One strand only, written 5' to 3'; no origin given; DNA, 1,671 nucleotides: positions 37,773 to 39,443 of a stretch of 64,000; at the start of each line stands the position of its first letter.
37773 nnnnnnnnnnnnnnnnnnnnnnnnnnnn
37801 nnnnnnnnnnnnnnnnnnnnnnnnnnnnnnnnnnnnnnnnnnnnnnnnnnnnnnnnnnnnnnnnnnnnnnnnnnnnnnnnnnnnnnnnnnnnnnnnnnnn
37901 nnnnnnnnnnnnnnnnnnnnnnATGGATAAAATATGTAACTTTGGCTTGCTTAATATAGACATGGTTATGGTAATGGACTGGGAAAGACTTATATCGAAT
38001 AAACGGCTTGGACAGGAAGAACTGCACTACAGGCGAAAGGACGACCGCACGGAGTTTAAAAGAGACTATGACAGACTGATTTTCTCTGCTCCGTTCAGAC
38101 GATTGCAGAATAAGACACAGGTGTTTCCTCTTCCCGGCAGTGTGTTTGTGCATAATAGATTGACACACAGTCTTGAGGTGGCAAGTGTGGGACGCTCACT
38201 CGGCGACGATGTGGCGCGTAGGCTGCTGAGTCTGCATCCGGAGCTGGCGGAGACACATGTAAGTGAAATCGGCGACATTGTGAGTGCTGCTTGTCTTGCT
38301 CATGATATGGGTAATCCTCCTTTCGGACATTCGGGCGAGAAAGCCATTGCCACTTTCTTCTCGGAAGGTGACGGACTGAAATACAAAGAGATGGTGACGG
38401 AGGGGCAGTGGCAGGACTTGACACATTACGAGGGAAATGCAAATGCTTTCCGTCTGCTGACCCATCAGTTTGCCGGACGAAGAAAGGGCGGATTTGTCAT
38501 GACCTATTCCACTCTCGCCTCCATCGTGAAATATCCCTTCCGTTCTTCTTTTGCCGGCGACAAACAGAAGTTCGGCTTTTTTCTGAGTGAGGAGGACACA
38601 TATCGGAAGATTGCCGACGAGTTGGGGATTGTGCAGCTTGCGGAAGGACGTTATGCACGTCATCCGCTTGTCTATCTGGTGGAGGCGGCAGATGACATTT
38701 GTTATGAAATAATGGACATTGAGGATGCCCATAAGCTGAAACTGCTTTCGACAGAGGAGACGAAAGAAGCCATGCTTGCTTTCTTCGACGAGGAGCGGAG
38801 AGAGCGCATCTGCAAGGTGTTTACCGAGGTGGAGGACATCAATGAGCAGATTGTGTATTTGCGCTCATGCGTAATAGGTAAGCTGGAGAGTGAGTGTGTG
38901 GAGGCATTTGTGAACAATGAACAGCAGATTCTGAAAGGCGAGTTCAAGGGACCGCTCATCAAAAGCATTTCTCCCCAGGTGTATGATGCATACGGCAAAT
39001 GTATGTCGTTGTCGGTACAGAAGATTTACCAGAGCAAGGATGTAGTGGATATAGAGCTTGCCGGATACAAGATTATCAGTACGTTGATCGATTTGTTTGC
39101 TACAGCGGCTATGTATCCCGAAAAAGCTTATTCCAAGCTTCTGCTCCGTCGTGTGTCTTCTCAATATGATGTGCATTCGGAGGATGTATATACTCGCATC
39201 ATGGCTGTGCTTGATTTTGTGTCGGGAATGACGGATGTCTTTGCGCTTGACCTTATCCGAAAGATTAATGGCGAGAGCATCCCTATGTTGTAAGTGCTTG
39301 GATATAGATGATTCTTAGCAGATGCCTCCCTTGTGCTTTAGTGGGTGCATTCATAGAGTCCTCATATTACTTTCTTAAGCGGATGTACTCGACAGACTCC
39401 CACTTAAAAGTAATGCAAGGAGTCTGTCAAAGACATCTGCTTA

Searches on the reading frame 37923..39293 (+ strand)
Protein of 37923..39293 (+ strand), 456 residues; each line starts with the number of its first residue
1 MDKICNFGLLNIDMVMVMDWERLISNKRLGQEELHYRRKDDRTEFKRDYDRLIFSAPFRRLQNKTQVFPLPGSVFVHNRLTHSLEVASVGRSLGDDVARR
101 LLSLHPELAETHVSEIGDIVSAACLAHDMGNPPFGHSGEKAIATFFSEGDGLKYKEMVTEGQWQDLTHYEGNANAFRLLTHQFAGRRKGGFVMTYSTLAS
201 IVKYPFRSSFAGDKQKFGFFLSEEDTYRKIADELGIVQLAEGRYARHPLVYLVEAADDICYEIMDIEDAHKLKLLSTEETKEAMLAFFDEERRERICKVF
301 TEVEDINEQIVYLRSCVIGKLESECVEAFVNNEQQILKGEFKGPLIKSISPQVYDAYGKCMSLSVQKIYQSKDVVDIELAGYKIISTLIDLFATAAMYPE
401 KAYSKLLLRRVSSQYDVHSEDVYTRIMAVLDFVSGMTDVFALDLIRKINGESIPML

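Call 9: search_protein_families(library=ncbifam, proteins=[window:37923-39293:+])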
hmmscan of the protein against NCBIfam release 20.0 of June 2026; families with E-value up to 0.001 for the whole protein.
window:37923-39293:+ (456 aa): 11 families
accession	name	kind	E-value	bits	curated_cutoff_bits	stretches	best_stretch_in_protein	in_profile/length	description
NF002205.0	PRK01096.1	equivalog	2.7e-132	442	439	1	18-452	1-442/444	deoxyguanosinetriphosphate triphosphohydrolase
TIGR01353.1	dGTP_triPase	subfamily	5.5e-106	355.4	152.35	1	42-449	2-388/389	dGTP triphosphohydrolase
NF003429.0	PRK04926.1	equivalog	2e-78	264.4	405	2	18-418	4-436/500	dGTPase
NF041026.1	antiphage_dGTPase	exception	7.3e-58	196.7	400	2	31-211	5-163/425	anti-phage deoxyguanosine triphosphatase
NF003701.1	PRK05318.1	subfamily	1e-50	172.9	383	2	32-216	7-170/426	anti-phage deoxyguanosine triphosphatase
NF002829.0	PRK03007.1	equivalog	4.4e-33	114.8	385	1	27-272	16-227/425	deoxyguanosinetriphosphate triphosphohydrolase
NF002327.0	PRK01286.1-2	equivalog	1.9e-32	112.7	393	2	38-149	35-130/345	deoxyguanosinetriphosphate triphosphohydrolase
NF002326.0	PRK01286.1-1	equivalog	2e-31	109.7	390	2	38-152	28-126/379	deoxyguanosinetriphosphate triphosphohydrolase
NF002328.0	PRK01286.1-3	equivalog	5.1e-27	94.8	467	1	39-448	35-396/404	deoxyguanosinetriphosphate triphosphohydrolase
NF002330.0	PRK01286.1-5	equivalog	2.3e-23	83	511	1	41-443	24-370/384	deoxyguanosinetriphosphate triphosphohydrolase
NF002329.0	PRK01286.1-4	equivalog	4.3e-20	72.2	494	1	21-149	18-129/342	deoxyguanosinetriphosphate triphosphohydrolase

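Call 49: find_encoding_contigs(protein=window:37923-39293:+, flank=4000, max_places=10)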
Protein window:37923-39293:+ (456 aa): 12 contigs read that carry it; 9 places shown.
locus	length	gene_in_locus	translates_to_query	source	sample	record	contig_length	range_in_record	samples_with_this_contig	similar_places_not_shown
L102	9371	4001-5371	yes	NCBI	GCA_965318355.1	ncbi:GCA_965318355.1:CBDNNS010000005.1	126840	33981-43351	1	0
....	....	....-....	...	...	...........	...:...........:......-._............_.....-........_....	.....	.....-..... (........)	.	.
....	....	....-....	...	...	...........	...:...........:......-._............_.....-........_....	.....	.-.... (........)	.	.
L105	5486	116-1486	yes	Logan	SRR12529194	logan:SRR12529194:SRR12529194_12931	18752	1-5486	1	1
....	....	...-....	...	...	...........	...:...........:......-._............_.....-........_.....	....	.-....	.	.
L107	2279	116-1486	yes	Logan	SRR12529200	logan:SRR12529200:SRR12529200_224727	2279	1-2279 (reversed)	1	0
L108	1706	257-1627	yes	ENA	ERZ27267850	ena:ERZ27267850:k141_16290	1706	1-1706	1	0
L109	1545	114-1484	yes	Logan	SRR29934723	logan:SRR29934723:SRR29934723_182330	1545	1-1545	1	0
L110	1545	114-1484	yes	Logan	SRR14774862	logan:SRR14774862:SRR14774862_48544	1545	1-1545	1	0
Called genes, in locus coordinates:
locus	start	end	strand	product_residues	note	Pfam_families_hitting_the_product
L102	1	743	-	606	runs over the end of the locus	PF12895:ANAPC3 (faint), PF13429:TPR_15 (faint), PF00515:TPR_1 (faint), PF07719:TPR_2 (faint), PF13174:TPR_6 (faint), PF13424:TPR_12 (faint), PF13428:TPR_14 (faint), PF23914:TPR_CcmH_CycH, +6 more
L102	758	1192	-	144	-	PF00692:dUTPase, PF22769:DCD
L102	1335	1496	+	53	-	-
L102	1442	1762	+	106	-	PF13560:HTH_31, PF01381:HTH_3 (weak)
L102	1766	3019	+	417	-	PF13657:Couple_hipA (weak), PF07804:HipA_C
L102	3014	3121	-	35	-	-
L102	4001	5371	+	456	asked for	PF01966:HD (weak), PF13286:HD_assoc (weak)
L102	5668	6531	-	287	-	-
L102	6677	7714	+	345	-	PF06580:His_kinase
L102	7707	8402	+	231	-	PF00072:Response_reg, PF04397:LytTR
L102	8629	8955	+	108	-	-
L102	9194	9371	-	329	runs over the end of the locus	PF13444:Acetyltransf_5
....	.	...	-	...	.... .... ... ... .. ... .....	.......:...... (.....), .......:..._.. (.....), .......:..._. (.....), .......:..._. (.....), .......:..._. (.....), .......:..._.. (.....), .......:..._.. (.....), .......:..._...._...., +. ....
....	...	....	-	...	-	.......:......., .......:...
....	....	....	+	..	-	-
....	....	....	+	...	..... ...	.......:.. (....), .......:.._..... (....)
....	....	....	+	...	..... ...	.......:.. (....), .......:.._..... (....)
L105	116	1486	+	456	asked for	PF01966:HD (weak), PF13286:HD_assoc (weak)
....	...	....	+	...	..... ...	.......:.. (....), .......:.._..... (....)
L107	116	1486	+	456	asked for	PF01966:HD (weak), PF13286:HD_assoc (weak)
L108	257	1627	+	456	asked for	PF01966:HD (weak), PF13286:HD_assoc (weak)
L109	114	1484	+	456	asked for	PF01966:HD (weak), PF13286:HD_assoc (weak)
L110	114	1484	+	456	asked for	PF01966:HD (weak), PF13286:HD_assoc (weak)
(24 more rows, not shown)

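Call 61: find_homologous_proteins(query=window:37923-39293:+, max_evalue=1e-50)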
Query window:37923-39293:+ (456 aa): 8000 proteins with E <= 1e-50 among 8000 candidates; the best 120 are listed.
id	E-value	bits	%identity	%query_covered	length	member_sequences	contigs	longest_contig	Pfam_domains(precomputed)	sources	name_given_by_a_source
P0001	0.0e+0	1017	98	100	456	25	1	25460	PF13286.12,PF01966.29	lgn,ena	-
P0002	7.6e-265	897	90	96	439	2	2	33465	PF13286.12,PF01966.29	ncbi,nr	ncbi:MAG: deoxyguanosinetriphosphate triphosphohydrolase [Bacteroides sp.]|nr:deoxyguanosinetriphosp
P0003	6.3e-244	828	84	96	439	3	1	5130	PF13286.12,PF01966.29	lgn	-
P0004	9.1e-238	808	80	97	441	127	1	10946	PF13286.12,PF01966.29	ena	-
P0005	8.6e-236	801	80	97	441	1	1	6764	PF13286.12,PF01966.29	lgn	-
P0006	1.9e-235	800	81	96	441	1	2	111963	PF13286.12,PF01966.29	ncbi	-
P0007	9.1e-235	798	80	96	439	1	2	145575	PF13286.12,PF01966.29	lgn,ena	-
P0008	1.1e-234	797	80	96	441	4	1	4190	PF13286.12,PF01966.29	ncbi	-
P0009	1.2e-234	797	80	96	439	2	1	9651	PF13286.12,PF01966.29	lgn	-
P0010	6.7e-234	795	80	96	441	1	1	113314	PF13286.12,PF01966.29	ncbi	-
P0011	7.3e-234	795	80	96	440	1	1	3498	PF13286.12,PF01966.29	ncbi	-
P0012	1.8e-231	787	78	96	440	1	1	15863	PF13286.12,PF01966.29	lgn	-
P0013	6.1e-230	782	78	96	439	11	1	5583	PF13286.12,PF01966.29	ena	-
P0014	9.0e-230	781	79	96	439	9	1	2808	PF13286.12,PF01966.29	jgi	jgi:dGTPase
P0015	1.3e-228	777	78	96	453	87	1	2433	PF13286.12,PF01966.29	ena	-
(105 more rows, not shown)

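Call 62: find_encoding_contigs(protein=P0002, flank=10000, max_places=2)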
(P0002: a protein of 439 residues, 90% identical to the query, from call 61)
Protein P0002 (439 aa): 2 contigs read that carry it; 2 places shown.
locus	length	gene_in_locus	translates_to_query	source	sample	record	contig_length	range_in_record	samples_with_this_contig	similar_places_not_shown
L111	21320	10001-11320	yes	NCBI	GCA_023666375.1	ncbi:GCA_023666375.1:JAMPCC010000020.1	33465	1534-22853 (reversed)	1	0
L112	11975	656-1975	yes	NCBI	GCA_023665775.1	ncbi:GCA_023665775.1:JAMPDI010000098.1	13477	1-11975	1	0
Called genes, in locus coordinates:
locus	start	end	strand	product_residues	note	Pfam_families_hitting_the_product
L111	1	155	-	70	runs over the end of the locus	PF04024:PspC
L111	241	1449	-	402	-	PF00764:Arginosuc_synth, PF06508:QueC (faint), PF20979:Arginosuc_syn_C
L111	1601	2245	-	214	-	-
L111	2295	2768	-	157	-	PF01316:Arg_repressor, PF02863:Arg_repressor_C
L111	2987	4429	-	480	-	PF01551:Peptidase_M23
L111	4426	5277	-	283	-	PF14125:DUF4292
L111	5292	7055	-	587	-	PF12895:ANAPC3 (faint), PF13429:TPR_15 (faint), PF13428:TPR_14 (faint), PF14559:TPR_19 (faint), PF00515:TPR_1 (faint), PF13424:TPR_12 (faint), PF25062:ARM_TT21_N (faint), PF23914:TPR_CcmH_CycH (weak), +6 more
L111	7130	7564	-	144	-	PF00692:dUTPase, PF22769:DCD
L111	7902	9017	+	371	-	PF13776:DUF4172, PF02661:Fic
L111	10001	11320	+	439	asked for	PF01966:HD (weak), PF13286:HD_assoc (weak)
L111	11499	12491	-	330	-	PF13444:Acetyltransf_5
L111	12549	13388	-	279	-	PF19576:Acyltransf_2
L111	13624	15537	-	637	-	PF13944:Calycin_like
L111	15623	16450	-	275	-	PF13568:OMP_b-brl_2, PF13505:OMP_b-brl (faint)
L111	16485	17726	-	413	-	PF13201:PCMD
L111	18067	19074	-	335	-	PF01820:Dala_Dala_lig_N, PF02222:ATP-grasp, PF07478:Dala_Dala_lig_C, PF13535:ATP-grasp_4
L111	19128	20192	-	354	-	PF01479:S4 (weak), PF00849:PseudoU_synth_2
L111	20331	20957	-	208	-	PF03793:PASTA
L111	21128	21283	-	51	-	PF00468:Ribosomal_L34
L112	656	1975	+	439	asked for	PF01966:HD (weak), PF13286:HD_assoc (weak)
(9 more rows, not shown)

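Call 63: find_encoding_contigs(protein=P0006, flank=10000, max_places=2)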
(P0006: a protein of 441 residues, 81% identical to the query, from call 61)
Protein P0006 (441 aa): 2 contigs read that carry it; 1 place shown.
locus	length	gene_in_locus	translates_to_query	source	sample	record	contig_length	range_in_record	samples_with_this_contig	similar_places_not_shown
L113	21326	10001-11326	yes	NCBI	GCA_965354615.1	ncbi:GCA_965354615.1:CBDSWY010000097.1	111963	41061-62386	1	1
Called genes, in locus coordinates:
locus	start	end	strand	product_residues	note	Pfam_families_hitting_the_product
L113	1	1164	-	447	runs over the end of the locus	PF07690:MFS_1, PF00083:Sugar_tr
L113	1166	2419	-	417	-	PF06134:RhaA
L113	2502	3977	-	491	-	PF00370:FGGY_N, PF02782:FGGY_C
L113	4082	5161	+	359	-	PF01546:Peptidase_M20, PF07687:M20_dimer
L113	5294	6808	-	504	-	PF01551:Peptidase_M23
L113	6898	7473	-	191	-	PF14125:DUF4292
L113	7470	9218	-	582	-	PF10602:RPN7 (faint), PF12895:ANAPC3 (faint), PF13429:TPR_15 (faint), PF23241:HAT_PRP39_C (faint), PF00515:TPR_1 (faint), PF07719:TPR_2 (faint), PF13174:TPR_6 (faint), PF23914:TPR_CcmH_CycH, +10 more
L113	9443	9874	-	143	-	PF22769:DCD, PF00692:dUTPase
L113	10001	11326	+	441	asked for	PF01966:HD (weak), PF13286:HD_assoc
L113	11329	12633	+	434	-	PF01554:MatE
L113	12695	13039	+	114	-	PF05973:Gp49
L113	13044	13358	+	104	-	PF13744:HTH_37 (weak), PF13560:HTH_31, PF12844:HTH_19, PF01381:HTH_3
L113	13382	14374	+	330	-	PF04389:Peptidase_M28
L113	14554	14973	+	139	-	PF02657:SufE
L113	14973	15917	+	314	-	PF17827:PrmC_N, PF06325:PrmA (weak), PF13489:Methyltransf_23 (faint), PF05175:MTS, PF13847:Methyltransf_31, PF08241:Methyltransf_11 (faint), PF08242:Methyltransf_12 (weak), PF13649:Methyltransf_25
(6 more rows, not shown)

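Call 64: find_encoding_contigs(protein=P0007, flank=10000, max_places=2)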
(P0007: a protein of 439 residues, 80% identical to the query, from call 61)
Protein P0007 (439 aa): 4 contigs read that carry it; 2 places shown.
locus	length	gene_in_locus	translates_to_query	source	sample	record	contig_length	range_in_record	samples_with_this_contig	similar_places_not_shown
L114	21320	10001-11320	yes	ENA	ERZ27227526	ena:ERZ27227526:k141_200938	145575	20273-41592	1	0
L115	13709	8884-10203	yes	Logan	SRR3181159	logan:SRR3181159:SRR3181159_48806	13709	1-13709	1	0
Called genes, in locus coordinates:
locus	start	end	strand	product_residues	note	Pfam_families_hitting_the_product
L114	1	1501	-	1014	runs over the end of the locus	PF00873:ACR_tran, PF03176:MMPL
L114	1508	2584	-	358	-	PF25917:BSH_RND, PF25973:BSH_CzcB (weak), PF25954:Beta-barrel_RND_2, PF25967:RND-MFP_C, PF25975:CzcB_C (weak), PF25989:YknX_C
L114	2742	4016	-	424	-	PF01136:Peptidase_U32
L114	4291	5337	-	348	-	PF01546:Peptidase_M20, PF07687:M20_dimer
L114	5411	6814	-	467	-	PF01551:Peptidase_M23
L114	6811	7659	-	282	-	PF14125:DUF4292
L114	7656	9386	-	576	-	PF13429:TPR_15 (faint), PF07719:TPR_2 (faint), PF12895:ANAPC3 (faint), PF13174:TPR_6 (faint), PF13181:TPR_8 (faint), PF00515:TPR_1 (faint), PF13176:TPR_7 (faint), PF23914:TPR_CcmH_CycH, +9 more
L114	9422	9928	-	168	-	PF22769:DCD, PF00692:dUTPase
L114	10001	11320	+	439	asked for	PF01966:HD (weak), PF13286:HD_assoc (weak)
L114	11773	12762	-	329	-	PF13444:Acetyltransf_5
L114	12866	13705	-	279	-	PF19576:Acyltransf_2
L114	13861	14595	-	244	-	PF11967:RecO_N, PF02565:RecO_C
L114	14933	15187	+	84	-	PF01649:Ribosomal_S20p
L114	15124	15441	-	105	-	-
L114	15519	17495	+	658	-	PF02518:HATPase_c, PF00204:DNA_gyraseB, PF01751:Toprim, PF00986:DNA_gyraseB_C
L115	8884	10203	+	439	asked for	PF01966:HD (weak), PF13286:HD_assoc (weak)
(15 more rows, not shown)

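Call 72: find_encoding_contigs(protein=P0003, flank=10000, max_places=3)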
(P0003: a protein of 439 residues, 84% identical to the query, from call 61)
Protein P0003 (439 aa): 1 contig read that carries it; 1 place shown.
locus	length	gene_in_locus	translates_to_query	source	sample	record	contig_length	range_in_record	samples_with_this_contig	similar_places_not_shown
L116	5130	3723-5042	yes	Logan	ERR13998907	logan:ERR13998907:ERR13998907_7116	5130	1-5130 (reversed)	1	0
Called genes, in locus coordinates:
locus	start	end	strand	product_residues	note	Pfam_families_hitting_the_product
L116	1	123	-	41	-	?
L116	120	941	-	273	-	PF14125:DUF4292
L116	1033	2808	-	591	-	PF07719:TPR_2 (faint), PF12895:ANAPC3 (faint), PF13174:TPR_6 (faint), PF13428:TPR_14 (faint), PF25058:ARM_TT21 (faint), PF00515:TPR_1 (faint), PF14559:TPR_19 (weak), PF23914:TPR_CcmH_CycH, +8 more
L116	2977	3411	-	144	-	PF00692:dUTPase, PF22769:DCD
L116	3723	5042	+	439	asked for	PF01966:HD (weak), PF13286:HD_assoc (weak)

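Call 73: find_encoding_contigs(protein=P0004, flank=10000, max_places=3)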
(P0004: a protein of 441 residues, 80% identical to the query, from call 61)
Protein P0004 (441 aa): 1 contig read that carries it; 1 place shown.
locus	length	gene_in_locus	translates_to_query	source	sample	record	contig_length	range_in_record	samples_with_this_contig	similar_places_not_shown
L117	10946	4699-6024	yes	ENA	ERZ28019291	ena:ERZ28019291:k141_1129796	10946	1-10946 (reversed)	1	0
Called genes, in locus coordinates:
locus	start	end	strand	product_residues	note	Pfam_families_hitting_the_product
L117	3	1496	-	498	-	?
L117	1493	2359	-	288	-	PF14125:DUF4292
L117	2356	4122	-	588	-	PF10602:RPN7 (faint), PF12895:ANAPC3 (faint), PF13429:TPR_15 (faint), PF00515:TPR_1 (faint), PF07719:TPR_2 (faint), PF13174:TPR_6 (faint), PF14559:TPR_19 (weak), PF23914:TPR_CcmH_CycH, +12 more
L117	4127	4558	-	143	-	PF00692:dUTPase, PF22769:DCD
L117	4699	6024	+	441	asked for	PF01966:HD (weak), PF13286:HD_assoc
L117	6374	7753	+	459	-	PF00005:ABC_tran, PF08402:TOBE_2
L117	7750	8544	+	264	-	PF00528:BPD_transp_1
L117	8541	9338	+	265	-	PF00528:BPD_transp_1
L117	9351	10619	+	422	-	PF01547:SBP_bac_1 (weak), PF13416:SBP_bac_8, PF13343:SBP_bac_6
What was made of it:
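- On MITE / non-autonomous insertion element: The dut-dGTPase spacer is 72-312 nt in relatives with 80-84% identical dGTPase, and about 0.98 kb with an element in the window and in L111 (calls 49, 62-64, 72, 73).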
